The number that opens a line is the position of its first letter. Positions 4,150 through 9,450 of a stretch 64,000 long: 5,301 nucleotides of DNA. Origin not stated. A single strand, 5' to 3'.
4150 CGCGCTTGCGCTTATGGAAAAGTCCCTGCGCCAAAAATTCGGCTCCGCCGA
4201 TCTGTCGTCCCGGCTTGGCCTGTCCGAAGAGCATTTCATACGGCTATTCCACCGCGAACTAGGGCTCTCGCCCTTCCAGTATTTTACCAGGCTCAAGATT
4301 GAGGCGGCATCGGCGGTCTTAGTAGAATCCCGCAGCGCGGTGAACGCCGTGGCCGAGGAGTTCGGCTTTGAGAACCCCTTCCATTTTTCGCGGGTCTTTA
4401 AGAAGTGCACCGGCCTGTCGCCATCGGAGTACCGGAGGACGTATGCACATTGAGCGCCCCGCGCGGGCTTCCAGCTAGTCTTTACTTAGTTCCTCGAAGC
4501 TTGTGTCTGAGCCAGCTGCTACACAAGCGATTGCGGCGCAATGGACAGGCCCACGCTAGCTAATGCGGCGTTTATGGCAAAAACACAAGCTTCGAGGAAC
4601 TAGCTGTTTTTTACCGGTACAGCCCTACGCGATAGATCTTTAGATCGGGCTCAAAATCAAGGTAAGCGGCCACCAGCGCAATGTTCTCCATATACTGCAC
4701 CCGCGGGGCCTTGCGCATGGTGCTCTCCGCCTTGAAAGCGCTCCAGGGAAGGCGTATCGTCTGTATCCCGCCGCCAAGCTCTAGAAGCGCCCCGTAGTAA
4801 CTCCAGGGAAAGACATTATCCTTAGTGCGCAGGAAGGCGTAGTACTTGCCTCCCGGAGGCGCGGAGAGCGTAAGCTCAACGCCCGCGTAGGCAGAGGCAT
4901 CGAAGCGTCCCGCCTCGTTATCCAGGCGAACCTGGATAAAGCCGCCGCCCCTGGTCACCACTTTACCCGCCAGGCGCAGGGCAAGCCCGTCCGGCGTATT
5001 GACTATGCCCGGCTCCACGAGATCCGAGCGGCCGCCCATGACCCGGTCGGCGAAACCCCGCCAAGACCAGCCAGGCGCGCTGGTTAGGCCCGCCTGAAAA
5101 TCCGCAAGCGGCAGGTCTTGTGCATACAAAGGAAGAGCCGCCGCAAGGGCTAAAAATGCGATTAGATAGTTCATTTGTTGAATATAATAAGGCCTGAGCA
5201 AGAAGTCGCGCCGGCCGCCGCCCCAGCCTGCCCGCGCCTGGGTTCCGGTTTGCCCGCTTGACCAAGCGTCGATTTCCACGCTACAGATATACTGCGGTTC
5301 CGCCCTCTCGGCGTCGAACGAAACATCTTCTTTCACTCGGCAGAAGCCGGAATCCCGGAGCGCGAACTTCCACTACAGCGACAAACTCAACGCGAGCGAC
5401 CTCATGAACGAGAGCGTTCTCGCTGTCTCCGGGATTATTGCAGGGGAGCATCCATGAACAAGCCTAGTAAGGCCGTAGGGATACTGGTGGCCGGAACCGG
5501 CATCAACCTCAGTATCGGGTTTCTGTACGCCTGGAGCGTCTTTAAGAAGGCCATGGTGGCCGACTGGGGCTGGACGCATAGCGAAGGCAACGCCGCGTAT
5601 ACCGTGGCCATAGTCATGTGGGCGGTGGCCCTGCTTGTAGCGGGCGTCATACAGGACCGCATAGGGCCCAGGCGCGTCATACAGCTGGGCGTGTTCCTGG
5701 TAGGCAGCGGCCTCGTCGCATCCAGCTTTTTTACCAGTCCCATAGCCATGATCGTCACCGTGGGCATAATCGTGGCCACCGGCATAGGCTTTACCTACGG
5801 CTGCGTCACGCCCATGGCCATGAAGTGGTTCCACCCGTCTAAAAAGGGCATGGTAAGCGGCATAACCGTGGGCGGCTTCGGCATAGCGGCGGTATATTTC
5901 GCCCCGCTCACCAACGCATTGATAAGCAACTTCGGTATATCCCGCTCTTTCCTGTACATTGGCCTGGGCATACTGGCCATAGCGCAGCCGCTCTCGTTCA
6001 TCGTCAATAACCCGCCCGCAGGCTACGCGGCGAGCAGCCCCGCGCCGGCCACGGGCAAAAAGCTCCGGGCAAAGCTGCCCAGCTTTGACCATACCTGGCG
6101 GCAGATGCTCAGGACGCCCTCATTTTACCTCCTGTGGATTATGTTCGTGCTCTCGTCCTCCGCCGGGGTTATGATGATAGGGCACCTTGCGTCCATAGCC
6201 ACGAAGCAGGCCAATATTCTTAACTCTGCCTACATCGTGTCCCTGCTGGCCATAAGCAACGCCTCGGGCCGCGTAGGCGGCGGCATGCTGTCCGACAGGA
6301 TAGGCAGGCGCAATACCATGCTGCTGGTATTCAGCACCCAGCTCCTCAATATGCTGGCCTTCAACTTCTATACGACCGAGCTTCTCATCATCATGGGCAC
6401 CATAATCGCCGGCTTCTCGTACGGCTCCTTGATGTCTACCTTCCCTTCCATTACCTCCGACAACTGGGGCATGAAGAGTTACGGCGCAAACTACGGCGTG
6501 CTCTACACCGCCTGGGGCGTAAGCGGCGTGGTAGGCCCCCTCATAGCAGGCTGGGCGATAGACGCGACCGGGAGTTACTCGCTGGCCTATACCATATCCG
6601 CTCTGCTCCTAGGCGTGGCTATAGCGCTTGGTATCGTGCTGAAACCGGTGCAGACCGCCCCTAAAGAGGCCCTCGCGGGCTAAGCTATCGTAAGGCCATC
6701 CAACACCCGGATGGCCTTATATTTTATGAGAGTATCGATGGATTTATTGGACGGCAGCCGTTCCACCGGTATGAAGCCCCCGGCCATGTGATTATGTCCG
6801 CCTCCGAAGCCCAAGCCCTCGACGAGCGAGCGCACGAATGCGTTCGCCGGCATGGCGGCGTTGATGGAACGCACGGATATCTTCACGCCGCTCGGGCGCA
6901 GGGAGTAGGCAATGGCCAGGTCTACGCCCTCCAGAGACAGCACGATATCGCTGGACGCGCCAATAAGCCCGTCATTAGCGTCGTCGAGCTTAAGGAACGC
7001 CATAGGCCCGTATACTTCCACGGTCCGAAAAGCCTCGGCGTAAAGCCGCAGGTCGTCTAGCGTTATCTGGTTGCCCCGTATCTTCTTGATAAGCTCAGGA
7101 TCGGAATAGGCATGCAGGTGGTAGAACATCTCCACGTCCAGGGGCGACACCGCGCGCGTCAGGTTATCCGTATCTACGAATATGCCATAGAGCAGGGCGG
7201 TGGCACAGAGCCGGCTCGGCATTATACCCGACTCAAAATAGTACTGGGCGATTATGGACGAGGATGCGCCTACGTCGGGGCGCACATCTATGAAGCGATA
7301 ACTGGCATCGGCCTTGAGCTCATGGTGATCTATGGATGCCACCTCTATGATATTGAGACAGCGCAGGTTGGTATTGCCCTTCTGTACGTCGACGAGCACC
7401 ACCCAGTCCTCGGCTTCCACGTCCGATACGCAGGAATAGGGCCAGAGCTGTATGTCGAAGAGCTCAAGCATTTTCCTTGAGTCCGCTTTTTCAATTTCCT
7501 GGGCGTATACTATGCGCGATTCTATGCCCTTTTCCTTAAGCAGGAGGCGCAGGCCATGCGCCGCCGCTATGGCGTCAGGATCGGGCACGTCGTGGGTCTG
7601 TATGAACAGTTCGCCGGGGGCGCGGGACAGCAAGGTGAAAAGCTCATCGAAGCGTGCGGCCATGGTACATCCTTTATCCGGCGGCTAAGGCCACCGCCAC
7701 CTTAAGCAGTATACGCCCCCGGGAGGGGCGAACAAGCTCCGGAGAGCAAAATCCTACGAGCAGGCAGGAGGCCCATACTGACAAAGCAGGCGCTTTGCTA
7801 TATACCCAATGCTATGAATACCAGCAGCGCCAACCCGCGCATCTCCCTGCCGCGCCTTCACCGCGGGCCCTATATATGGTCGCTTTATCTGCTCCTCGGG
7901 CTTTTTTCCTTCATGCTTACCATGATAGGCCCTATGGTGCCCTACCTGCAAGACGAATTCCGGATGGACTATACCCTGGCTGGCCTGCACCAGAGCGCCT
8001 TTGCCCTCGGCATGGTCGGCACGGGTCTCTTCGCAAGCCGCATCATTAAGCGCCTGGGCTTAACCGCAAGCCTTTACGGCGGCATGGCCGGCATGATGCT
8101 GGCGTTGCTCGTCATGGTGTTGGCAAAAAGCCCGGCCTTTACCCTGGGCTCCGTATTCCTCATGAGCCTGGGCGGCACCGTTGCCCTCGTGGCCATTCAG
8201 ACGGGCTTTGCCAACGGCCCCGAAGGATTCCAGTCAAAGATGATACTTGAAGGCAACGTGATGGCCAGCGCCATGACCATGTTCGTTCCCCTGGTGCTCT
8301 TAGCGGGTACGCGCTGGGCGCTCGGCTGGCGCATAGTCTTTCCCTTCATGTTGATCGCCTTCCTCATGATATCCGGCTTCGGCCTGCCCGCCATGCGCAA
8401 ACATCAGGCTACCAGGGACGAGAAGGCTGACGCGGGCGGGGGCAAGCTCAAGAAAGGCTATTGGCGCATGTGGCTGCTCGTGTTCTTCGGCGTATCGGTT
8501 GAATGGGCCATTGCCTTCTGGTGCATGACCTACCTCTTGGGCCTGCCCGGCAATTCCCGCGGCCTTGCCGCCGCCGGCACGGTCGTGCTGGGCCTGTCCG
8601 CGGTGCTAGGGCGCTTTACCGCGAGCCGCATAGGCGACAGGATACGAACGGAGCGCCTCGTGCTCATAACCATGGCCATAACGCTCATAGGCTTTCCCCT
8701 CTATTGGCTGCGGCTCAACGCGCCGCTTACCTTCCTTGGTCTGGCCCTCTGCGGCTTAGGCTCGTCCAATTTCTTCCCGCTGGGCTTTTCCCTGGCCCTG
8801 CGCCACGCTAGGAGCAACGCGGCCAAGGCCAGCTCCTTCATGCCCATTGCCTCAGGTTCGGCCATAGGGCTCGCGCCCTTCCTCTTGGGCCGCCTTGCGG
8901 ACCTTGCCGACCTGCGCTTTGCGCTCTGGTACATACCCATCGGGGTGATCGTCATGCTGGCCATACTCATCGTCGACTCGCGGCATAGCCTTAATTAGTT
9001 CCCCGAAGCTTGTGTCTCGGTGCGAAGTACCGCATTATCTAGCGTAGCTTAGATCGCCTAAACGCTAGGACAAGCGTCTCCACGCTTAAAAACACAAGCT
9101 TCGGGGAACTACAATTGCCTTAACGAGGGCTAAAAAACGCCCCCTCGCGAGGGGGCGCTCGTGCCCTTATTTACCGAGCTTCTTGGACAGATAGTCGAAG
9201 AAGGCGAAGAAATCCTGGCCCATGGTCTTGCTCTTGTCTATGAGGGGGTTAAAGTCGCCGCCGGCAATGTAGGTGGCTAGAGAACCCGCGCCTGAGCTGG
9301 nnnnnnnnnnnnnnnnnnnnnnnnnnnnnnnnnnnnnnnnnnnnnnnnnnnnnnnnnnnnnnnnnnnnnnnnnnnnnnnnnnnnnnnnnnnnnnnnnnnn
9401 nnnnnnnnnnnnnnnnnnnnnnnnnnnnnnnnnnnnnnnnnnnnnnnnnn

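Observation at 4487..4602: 116-bp hairpin element family whose arms carry a compensatory substitution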

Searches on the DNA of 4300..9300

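Call 73: search_rna_families(source=window, start=4300, end=9300, threshold=evalue, max_evalue=1)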
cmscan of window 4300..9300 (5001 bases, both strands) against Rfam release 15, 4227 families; matches with E-value up to 1: 0.
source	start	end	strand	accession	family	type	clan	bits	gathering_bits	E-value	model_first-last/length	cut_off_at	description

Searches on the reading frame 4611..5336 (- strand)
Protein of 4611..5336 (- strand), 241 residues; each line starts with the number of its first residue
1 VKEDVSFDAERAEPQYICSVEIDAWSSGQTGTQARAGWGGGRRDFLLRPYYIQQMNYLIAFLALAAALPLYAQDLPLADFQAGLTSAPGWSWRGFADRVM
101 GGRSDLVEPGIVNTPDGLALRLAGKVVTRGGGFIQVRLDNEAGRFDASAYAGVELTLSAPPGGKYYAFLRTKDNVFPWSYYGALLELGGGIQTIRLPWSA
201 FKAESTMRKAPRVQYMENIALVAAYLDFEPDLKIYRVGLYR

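Call 65: search_protein_families(library=pfam, proteins=[window:4611-5336:-], max_evalue=0.01)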
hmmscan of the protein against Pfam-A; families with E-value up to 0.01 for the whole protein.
window:4611-5336:- (241 aa): 1 family
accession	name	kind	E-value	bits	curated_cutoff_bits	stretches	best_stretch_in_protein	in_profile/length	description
PF08547.18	CIA30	-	1e-13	52.1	24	1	91-211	11-128/157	Complex I intermediate-associated protein 30 (CIA30)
